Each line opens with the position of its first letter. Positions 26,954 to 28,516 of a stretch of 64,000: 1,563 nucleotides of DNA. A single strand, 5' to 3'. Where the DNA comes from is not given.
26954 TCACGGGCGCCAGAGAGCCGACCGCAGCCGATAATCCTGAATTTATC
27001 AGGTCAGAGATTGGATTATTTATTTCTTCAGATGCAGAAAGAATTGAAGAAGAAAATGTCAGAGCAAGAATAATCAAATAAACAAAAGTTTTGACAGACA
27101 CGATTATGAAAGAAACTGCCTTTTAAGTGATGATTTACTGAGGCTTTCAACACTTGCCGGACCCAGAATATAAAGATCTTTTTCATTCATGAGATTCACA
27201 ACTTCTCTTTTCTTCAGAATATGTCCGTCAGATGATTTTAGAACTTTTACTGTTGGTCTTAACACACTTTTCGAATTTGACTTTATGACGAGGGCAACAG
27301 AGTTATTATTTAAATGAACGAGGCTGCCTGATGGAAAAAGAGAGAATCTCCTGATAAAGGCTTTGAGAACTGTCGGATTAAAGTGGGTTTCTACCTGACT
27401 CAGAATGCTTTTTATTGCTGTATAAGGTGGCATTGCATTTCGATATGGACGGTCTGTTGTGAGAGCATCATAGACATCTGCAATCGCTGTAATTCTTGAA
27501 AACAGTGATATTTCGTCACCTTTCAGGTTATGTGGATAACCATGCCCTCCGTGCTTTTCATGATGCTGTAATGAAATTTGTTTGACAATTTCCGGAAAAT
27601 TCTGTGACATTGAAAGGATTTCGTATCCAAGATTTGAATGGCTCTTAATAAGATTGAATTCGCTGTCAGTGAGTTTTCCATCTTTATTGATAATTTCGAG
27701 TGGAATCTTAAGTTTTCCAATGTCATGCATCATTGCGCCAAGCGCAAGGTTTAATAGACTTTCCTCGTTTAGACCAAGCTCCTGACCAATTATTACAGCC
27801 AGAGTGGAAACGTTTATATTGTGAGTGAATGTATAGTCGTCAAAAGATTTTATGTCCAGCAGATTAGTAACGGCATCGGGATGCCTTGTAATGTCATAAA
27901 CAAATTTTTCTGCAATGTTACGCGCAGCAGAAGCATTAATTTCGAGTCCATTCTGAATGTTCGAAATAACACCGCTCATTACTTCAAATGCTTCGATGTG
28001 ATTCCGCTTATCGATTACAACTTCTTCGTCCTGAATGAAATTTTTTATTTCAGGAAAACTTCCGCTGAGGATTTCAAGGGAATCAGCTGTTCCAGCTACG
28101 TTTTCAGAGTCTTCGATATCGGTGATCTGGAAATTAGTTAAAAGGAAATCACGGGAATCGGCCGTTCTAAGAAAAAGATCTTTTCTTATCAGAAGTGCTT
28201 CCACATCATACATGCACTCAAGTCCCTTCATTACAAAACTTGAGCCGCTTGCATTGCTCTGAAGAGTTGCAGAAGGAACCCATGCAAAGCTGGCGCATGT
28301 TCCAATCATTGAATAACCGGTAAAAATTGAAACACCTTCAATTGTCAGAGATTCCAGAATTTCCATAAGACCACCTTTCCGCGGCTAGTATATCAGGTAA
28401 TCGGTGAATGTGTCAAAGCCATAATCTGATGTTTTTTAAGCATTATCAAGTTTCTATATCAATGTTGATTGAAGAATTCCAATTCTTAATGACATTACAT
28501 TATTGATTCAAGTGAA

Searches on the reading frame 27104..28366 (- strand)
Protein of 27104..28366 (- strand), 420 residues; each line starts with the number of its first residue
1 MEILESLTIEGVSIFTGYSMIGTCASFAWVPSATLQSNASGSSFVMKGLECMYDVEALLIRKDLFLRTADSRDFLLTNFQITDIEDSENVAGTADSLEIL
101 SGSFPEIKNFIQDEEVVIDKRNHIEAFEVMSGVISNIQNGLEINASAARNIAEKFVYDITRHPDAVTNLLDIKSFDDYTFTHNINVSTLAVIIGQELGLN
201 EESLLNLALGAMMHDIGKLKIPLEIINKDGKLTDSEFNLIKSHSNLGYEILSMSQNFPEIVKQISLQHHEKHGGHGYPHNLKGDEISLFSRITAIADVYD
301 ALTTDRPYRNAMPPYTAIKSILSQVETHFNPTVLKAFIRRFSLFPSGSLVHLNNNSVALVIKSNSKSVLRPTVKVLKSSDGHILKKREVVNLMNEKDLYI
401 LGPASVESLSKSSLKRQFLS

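Call 60: search_protein_families(library=pfam, proteins=[window:27104-28366:-], max_evalue=0.00001)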
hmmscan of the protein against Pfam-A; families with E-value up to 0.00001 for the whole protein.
window:27104-28366:- (420 aa): 2 families
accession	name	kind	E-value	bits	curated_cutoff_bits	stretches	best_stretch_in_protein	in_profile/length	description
PF13487.12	HD_5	-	5.1e-33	114.7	27.2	1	179-333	14-170/170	HD domain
PF01966.28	HD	-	6.8e-17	62.3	22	1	179-301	1-115/116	HD domain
